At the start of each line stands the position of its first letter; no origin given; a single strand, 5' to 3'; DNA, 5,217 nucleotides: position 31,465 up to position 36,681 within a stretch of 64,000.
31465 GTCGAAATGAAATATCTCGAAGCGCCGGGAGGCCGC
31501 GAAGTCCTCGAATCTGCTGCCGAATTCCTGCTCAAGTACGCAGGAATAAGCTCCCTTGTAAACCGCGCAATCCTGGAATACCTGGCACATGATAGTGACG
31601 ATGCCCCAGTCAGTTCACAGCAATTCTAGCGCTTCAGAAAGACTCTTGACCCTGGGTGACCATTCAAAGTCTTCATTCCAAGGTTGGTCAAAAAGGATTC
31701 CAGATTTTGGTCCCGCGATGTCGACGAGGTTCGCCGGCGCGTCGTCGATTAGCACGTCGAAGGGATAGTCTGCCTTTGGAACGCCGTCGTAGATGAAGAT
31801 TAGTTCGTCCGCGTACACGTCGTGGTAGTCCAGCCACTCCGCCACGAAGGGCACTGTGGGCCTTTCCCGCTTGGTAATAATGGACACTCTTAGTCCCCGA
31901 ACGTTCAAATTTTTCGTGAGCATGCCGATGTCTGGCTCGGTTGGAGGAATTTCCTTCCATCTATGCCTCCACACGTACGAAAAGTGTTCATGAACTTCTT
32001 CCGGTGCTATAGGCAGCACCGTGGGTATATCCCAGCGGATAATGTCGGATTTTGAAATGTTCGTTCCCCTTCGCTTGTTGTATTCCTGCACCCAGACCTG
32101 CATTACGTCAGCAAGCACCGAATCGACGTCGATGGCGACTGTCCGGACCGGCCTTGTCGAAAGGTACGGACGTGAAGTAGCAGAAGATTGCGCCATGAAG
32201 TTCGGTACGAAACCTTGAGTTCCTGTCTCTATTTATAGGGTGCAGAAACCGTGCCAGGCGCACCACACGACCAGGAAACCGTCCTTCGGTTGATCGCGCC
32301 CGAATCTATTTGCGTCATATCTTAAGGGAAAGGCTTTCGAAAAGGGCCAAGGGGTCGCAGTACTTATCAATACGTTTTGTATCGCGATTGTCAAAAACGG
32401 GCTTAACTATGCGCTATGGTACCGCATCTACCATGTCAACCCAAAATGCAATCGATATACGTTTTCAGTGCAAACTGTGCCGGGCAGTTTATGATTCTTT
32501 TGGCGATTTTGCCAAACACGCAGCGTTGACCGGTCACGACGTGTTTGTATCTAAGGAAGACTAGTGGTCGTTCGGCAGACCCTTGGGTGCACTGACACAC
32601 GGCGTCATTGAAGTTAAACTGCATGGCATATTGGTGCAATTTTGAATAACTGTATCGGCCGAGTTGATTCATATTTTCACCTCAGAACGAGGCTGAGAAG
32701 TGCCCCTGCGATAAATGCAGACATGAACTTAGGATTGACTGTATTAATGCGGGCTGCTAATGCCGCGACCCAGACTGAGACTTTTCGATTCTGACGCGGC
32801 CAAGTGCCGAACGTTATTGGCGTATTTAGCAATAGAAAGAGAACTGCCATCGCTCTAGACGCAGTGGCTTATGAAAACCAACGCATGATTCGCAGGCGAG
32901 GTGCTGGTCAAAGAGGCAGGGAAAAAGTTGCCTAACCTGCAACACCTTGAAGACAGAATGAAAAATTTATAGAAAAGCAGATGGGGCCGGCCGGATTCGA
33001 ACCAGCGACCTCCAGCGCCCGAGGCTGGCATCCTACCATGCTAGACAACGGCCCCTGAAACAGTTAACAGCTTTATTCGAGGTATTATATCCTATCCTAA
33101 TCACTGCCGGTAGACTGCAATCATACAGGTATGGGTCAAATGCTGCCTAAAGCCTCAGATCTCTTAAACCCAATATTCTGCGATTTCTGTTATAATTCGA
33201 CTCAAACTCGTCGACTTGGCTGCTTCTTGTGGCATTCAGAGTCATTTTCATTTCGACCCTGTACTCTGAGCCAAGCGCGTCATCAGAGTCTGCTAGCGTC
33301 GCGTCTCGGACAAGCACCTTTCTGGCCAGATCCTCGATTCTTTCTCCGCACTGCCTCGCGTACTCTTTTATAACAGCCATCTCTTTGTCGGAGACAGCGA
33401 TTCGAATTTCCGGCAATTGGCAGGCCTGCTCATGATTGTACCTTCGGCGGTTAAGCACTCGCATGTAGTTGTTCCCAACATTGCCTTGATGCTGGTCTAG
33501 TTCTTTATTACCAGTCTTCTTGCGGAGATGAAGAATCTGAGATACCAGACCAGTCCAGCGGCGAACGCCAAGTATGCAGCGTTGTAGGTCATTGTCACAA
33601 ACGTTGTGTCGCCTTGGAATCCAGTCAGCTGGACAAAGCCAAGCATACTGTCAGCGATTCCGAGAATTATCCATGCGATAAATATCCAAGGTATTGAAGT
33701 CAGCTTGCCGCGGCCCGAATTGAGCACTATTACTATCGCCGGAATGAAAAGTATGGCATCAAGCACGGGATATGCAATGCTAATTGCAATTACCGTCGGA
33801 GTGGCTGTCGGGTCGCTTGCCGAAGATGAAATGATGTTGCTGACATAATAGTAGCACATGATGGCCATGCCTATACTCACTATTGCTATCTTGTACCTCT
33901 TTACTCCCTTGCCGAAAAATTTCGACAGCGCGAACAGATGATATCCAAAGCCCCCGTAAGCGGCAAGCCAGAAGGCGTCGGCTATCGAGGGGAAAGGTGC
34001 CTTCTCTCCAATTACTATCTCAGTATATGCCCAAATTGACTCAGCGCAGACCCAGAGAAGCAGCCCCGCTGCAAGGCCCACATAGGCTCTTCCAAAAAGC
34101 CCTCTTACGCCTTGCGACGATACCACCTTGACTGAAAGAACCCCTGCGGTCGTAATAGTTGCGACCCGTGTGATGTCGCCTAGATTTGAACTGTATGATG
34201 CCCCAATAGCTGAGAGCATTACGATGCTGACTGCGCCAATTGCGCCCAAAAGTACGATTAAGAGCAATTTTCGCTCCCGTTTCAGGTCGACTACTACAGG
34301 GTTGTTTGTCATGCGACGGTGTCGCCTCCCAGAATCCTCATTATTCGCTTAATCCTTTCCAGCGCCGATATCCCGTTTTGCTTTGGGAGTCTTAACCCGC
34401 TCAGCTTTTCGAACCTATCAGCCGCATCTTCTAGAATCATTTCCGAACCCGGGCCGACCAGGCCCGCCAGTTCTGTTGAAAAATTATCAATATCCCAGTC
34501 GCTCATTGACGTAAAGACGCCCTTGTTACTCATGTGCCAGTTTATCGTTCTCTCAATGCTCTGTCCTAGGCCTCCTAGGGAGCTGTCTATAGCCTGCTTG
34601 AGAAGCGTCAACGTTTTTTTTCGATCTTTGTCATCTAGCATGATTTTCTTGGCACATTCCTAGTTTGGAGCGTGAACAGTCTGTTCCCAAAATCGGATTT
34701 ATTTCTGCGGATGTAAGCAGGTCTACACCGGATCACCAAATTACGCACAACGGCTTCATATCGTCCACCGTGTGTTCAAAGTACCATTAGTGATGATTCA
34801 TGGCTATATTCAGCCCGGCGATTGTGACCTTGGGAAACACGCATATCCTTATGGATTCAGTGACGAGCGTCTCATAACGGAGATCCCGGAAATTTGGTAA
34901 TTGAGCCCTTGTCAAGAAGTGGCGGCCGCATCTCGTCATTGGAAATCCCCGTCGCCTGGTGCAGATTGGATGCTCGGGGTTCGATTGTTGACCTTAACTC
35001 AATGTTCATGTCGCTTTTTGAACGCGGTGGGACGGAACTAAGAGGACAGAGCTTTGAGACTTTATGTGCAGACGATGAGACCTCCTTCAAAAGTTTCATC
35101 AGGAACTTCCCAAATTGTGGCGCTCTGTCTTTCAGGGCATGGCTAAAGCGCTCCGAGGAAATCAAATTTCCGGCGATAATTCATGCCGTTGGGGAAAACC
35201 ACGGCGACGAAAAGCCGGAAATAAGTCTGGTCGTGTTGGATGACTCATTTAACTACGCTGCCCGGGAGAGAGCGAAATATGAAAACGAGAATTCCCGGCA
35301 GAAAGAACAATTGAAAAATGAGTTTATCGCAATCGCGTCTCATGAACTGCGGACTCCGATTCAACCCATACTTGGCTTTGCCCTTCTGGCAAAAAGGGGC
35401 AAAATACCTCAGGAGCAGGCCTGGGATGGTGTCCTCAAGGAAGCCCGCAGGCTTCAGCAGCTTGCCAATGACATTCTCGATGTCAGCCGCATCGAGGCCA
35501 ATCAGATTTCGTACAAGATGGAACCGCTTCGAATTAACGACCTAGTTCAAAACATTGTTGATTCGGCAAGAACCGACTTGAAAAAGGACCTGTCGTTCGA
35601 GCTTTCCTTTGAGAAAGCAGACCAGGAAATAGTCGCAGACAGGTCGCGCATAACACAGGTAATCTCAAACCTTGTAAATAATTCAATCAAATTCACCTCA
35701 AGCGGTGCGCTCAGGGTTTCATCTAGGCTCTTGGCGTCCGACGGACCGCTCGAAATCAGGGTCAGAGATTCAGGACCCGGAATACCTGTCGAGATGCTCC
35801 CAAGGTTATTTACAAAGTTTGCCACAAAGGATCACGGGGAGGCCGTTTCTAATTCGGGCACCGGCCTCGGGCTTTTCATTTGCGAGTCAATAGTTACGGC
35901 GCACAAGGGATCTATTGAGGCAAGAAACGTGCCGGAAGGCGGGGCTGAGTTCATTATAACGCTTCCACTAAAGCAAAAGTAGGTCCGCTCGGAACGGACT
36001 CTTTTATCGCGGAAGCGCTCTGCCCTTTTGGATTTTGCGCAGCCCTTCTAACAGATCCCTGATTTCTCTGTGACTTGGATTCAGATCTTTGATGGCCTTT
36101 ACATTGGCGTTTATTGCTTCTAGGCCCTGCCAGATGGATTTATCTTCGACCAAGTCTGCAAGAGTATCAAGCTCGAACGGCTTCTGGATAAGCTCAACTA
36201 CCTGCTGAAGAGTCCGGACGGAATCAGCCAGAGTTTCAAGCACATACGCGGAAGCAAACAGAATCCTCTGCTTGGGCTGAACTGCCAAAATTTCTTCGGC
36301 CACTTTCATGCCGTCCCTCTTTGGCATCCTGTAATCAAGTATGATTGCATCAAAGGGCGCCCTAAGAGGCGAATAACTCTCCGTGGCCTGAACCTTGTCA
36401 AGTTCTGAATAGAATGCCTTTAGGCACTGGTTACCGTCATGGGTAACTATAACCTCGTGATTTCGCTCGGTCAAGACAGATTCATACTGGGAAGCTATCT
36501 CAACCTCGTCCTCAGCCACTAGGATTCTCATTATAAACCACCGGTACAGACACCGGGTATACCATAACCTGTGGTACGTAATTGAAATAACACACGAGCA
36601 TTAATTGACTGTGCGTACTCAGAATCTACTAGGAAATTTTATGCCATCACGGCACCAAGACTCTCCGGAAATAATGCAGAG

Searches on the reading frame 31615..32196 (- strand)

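Call 76: search_protein_families(library=pfam, proteins=[window:31615-32196:-], max_evalue=0.001)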
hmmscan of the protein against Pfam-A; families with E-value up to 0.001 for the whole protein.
window:31615-32196:- (193 aa): 1 family
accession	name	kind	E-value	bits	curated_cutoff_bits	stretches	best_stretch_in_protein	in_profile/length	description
PF06941.18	NT5C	-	1.5e-17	64.5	24.8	1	20-192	4-173/180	5' nucleotidase, deoxy (Pyrimidine), cytosolic type C protein (NT5C)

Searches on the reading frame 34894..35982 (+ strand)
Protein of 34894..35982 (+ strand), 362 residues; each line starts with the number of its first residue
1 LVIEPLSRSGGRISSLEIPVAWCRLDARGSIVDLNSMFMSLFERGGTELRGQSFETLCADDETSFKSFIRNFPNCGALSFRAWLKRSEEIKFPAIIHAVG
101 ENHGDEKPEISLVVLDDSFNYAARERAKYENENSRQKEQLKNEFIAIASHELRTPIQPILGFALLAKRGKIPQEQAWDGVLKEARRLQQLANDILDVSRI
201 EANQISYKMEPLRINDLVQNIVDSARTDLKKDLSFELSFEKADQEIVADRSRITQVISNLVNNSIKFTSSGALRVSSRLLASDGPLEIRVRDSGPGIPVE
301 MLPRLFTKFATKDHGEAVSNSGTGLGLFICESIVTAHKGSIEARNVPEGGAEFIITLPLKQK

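Call 76: search_protein_families(library=pfam, proteins=[window:34894-35982:+], max_evalue=0.001)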
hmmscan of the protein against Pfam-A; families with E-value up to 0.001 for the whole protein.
window:34894-35982:+ (362 aa): 3 families
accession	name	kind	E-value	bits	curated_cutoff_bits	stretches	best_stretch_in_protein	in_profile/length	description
PF02518.31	HATPase_c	-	2.4e-28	99.2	26.4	1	249-360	2-110/111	Histidine kinase-, DNA gyrase B-, and HSP90-like ATPase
PF00512.31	HisKA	-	2.3e-15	56.8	26.9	1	141-202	2-65/66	His Kinase A (phospho-acceptor) domain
PF13426.13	PAS_9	-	0.00044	20.9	27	0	26-101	8-84/103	PAS domain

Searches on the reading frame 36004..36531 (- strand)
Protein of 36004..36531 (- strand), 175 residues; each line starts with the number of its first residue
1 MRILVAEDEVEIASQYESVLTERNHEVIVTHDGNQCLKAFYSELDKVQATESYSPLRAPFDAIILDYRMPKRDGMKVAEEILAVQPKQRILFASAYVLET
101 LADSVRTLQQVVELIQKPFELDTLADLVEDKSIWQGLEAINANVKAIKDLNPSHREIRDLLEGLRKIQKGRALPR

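Call 76: search_protein_families(library=pfam, proteins=[window:36004-36531:-], max_evalue=0.001)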
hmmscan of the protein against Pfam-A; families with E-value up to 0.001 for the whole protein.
window:36004-36531:- (175 aa): 1 family
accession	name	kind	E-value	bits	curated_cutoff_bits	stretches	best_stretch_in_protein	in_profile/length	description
PF00072.30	Response_reg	-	1.8e-12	47.9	30.2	1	3-128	1-110/111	Response regulator receiver domain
